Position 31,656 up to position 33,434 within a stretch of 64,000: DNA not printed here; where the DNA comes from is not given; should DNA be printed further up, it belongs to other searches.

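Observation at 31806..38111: Four translationally coupled exported genes (propeller+mono-haem, CRTAC1-like, propeller+di-haem peroxidase-like, Reg_prop propeller) with hydrazine-synthase-like subunit logic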

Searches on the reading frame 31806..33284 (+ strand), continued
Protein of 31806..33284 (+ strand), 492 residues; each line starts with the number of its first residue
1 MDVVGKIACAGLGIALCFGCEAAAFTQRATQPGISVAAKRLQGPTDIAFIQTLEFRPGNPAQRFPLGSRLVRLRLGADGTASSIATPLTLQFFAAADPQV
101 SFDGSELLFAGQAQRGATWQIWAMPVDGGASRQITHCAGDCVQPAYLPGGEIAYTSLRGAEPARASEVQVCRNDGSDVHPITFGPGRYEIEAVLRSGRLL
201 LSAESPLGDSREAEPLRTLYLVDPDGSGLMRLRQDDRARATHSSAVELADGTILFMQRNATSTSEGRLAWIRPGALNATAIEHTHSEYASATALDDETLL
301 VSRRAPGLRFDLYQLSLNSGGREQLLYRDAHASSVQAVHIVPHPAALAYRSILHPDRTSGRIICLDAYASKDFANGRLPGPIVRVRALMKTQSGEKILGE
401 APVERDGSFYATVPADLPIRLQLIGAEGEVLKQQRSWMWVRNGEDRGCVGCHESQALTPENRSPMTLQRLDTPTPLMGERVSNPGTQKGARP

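Call 23: find_encoding_contigs(protein=P0087, flank=10000, max_places=2)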
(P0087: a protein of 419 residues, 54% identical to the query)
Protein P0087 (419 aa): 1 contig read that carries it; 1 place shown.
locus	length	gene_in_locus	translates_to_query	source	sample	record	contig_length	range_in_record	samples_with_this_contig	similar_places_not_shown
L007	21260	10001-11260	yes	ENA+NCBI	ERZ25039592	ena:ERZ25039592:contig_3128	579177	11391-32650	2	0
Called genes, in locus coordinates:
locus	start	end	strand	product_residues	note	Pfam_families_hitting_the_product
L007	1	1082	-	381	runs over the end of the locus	PF00356:LacI, PF00532:Peripla_BP_1, PF13407:Peripla_BP_4, PF13377:Peripla_BP_3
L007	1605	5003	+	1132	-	PF13620:CarboxypepD_reg, PF25183:OMP_b-brl_4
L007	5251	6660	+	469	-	PF14587:Glyco_hydr_30_2 (faint), PF02055:Glyco_hydro_30, PF02057:Glyco_hydro_59, PF17189:Glyco_hydro_30C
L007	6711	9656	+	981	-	PF12708:Pect-lyase_RHGA_epim, PF08450:SGL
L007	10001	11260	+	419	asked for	PF26549:Tricorn_N (faint), PF18582:HZS_alpha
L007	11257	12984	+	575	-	PF01839:FG-GAP (faint), PF13517:FG-GAP_3, PF07593:UnbV_ASPIC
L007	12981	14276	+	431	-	PF10282:Lactonase (weak), PF21783:YNCE (faint), PF22494:choice_anch_I (faint), PF25174:Beta-prop_THOC3 (faint)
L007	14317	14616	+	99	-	-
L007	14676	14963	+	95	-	-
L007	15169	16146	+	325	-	-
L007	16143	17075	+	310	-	PF00793:DAHP_synth_1, PF03102:NeuB (weak)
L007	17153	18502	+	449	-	PF13458:Peripla_BP_6, PF01094:ANF_receptor, PF13433:Peripla_BP_5 (faint)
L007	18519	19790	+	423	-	PF13458:Peripla_BP_6, PF01094:ANF_receptor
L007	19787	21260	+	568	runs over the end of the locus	PF00732:GMC_oxred_N, PF00890:FAD_binding_2 (faint), PF05199:GMC_oxred_C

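Call 38: find_related_loci(query=A1, collection=metagenome_contigs, flank=10000)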
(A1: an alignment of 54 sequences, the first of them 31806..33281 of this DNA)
Query A1 (492 aa) in metagenome_contigs; peptide patterns used: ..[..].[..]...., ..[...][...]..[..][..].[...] (x = any residue, [..] = any of these).
204 stretches matched a pattern; 129 encode a relative of the query (tblastn E <= 1e-3); the best 80 are kept; 80 distinct loci.
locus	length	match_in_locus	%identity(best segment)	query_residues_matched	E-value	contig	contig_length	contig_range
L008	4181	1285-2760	79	1-492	0e+0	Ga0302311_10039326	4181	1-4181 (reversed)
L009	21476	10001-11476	78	1-492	0e+0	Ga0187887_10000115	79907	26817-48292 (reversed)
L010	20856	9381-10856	76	1-492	0e+0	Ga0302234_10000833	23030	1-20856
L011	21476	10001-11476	76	1-492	0e+0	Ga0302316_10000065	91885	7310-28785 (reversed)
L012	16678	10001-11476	74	1-492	0e+0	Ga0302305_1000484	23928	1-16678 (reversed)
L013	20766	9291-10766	74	1-492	0e+0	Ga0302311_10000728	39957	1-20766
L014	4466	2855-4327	75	1-491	0e+0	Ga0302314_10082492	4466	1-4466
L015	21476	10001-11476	76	1-492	0e+0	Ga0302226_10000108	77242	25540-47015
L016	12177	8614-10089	60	1-492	0e+0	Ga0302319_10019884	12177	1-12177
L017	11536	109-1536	62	1-476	0e+0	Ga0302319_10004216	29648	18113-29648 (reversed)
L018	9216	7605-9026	51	1-476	2e-143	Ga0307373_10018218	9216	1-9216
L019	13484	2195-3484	54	47-476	1e-142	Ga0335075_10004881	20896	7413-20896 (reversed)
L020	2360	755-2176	53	1-476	3e-151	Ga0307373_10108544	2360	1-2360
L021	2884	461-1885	51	1-476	9e-149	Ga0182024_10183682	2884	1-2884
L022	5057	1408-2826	49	1-476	8e-140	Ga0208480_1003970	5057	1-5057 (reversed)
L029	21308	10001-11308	46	47-476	8e-124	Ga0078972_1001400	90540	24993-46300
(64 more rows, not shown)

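Call 42: predict_structure(alignment_id=A1)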
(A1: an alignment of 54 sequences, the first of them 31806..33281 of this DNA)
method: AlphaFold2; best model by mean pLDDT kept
length: 492 residues; sequences in the alignment: 54
mean_pLDDT: 77.8   pTM: 0.76
mean pLDDT of the five models: 77.8, 76.4, 75.5, 73.2, 73.0
residues with pLDDT >= 90: 175; 70-90: 188; 50-70: 71; < 50: 58
segments of 3 or more residues with pLDDT < 50: 16-42, 454-469, 479-492
pLDDT, mean of each block of 10 residues (from residue 1): 53 48 32 36 75 90 95 83 85 97 96 96 95 95 94 92 85 91 81 92 75 71 81 69 87 86 73 86 79 88 86 86 88 94 82 70 78 66 90 85 85 85 91 80 72 47 41 62 29 32
secondary structure, 60 per line:
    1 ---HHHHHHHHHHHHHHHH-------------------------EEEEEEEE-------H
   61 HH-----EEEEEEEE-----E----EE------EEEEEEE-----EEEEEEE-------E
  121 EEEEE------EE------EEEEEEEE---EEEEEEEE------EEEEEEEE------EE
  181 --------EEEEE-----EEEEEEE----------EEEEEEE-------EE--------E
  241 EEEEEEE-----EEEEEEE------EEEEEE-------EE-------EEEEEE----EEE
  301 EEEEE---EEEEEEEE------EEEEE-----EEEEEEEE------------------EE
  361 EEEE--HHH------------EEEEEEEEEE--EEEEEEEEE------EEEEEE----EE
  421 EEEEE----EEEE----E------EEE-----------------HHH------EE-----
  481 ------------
elements in order: H4-19 E45-52 E68-75 E94-100 E106-112 E120-125 E140-147 E151-158 E165-172 E189-193 E199-205 E216-222 E240-247 E253-259 E266-271 E288-293 E298-305 E309-316 E323-327 E333-340 E359-364 E382-391 E394-402 E409-414 E419-425 E430-433 E445-447

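Call 46: search_protein_representatives(alignment_id=A1)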
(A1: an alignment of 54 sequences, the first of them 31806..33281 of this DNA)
Query: 54 sequences, 489 profile positions. Proteins with E-value up to 0.001 (for the whole library): 29215; up to 1e-10: 5383; up to 1e-30: 711. The best 150 are listed.
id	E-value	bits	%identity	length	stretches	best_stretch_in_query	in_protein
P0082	5.4e-233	790.3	-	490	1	1-486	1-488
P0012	1.0e-217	740.0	-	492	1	1-488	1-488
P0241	2.8e-213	725.3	-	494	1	1-485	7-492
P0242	1.6e-194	663.5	-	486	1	12-482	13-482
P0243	3.4e-178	609.6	-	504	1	28-483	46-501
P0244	3.0e-166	570.2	-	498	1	7-487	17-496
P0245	1.1e-158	545.3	-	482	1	37-478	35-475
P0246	4.1e-155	533.5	-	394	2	1-230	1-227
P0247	3.7e-145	500.7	-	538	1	8-480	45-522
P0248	1.0e-144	499.2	-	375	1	118-481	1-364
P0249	2.9e-136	471.3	-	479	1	12-476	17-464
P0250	1.9e-135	468.6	-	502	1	33-487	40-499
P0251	3.3e-132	457.9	-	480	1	34-482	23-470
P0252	8.8e-131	453.2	-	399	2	22-238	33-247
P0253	3.3e-129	448.0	-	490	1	33-471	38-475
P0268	5.1e-87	308.9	-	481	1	58-467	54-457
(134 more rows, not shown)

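Call 48: fold_search(model_id=the predicted structure, library=pdb)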
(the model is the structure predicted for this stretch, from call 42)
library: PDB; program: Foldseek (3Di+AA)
matches with E <= 10: 1189; with E <= 0.001: 482
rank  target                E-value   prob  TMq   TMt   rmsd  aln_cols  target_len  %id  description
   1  5c2v_A                5.3e-24  1.00  0.57  0.38   8.2       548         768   19  Kuenenia stuttgartiensis Hydrazine Synthase (released 2015-10-14)
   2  5c2v_D                4.3e-22  1.00  0.56  0.37   8.4       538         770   19  Kuenenia stuttgartiensis Hydrazine Synthase (released 2015-10-14)
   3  2hqs_A                2.5e-12  1.00  0.45  0.53   4.8       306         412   14  Crystal structure of TolB/Pal complex (released 2007-04-03)
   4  8wt1_D                4.2e-12  1.00  0.40  0.31   6.8       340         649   15  Crystal structure of S9 carboxypeptidase from Geobacillus sterothermophilus (released 2024-03-13)
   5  1c5k                  8.4e-12  1.00  0.46  0.56   4.9       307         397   14  THE STRUCTURE OF TOLB, AN ESSENTIAL COMPONENT OF THE TOL-DEPENDENT TRANSLOCATION SYSTEM AND ITS INTERACTIONS WITH THE TR (released 2000-12-06)
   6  9a2l_MODEL_1_A        1.2e-11  1.00  0.47  0.53   4.6       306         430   13  Model of E. coli TolB by in-cell photo-crosslinking MS and deep learning (released 2023-02-24)
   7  4r40_A                1.6e-11  1.00  0.45  0.54   4.8       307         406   14  Crystal Structure of TolB/Pal complex from Yersinia pestis. (released 2014-09-03)
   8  2hqs_B                2.0e-11  1.00  0.46  0.54   5.1       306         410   14  Crystal structure of TolB/Pal complex (released 2007-04-03)
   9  4pwz_A                2.3e-11  1.00  0.45  0.54   5.0       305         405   14  Crystal structure of TolB protein from Yersinia pestis CO92 (released 2014-04-02)
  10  2w8b_B                2.3e-11  1.00  0.46  0.54   4.8       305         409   15  Crystal structure of processed TolB in complex with Pal (released 2009-02-17)
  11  8wt1_F                2.4e-11  1.00  0.40  0.31   7.3       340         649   16  Crystal structure of S9 carboxypeptidase from Geobacillus sterothermophilus (released 2024-03-13)
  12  4pwz_B                3.2e-11  1.00  0.45  0.54   5.0       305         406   13  Crystal structure of TolB protein from Yersinia pestis CO92 (released 2014-04-02)
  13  2w8b_A                3.3e-11  1.00  0.46  0.55   4.7       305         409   15  Crystal structure of processed TolB in complex with Pal (released 2009-02-17)
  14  8wt1_C                3.5e-11  1.00  0.40  0.31   7.0       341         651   16  Crystal structure of S9 carboxypeptidase from Geobacillus sterothermophilus (released 2024-03-13)
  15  8wt1_A                3.9e-11  1.00  0.40  0.31   7.2       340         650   16  Crystal structure of S9 carboxypeptidase from Geobacillus sterothermophilus (released 2024-03-13)
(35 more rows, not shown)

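Call 51: search_protein_families(library=ncbifam, proteins=[L029:20359-21306:+], max_evalue=0.01)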
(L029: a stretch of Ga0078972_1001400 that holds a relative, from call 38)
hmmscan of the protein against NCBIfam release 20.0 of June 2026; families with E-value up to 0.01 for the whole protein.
L029:20359-21306:+ (316 aa): 31 families (the best 25 are shown)
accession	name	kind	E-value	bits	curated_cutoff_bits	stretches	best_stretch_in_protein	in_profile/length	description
NF002550.0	PRK02106.1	subfamily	2.2e-11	43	605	2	230-306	196-270/563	choline dehydrogenase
TIGR03970.1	mycofact_MftG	equivalog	7e-08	31.8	387.45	1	232-306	192-263/487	mycofactocin dehydrogenase MftG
NF053717.1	VnlPnlRedVprA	equivalog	2.7e-07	29.8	600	1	11-47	2-38/481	vinyl phenol reductase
TIGR01810.1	betA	equivalog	2.9e-07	29.5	732.1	1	231-306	190-263/532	choline dehydrogenase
NF041080.1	DGGGPL_reductase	equivalog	7.4e-07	28.4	580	1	16-49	2-35/447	digeranylgeranylglycerophospholipid reductase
TIGR04542.1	GMC_mycofac_2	equivalog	1.1e-06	28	400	0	239-307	175-236/425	mycofactocin system GMC family oxidoreductase MftG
NF058674.1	CholsOxChoxAB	equivalog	1.1e-06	27.5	850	1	15-63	5-55/535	cholesterol oxidase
NF005508.0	PRK07121.1-1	equivalog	2.7e-05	22.9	537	1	10-46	15-51/497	FAD-binding protein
NF008425.0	PRK11259.1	equivalog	3.2e-05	23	257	1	14-46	3-35/377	N-methyl-L-tryptophan oxidase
NF004943.0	PRK06292.2-1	equivalog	8.5e-05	21.5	432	1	15-48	3-36/456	dihydrolipoyl dehydrogenase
TIGR02032.1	GG-red-SF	subfamily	0.00015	21.5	158.8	1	16-46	1-31/297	geranylgeranyl reductase family protein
NF009477.0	PRK12843.1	equivalog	0.00028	19.5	758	0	10-46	11-47/578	FAD-dependent oxidoreductase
NF006130.0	PRK08274.1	equivalog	0.00047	19.1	369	0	13-47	3-37/467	FAD-dependent tricarballylate dehydrogenase TcuA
TIGR01377.1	soxA_mon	subfamily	0.0005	18.9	479.65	1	16-46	1-31/381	amino oxidase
NF009478.0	PRK12844.1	equivalog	0.00055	18.4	789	1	10-46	3-39/559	3-ketosteroid-delta-1-dehydrogenase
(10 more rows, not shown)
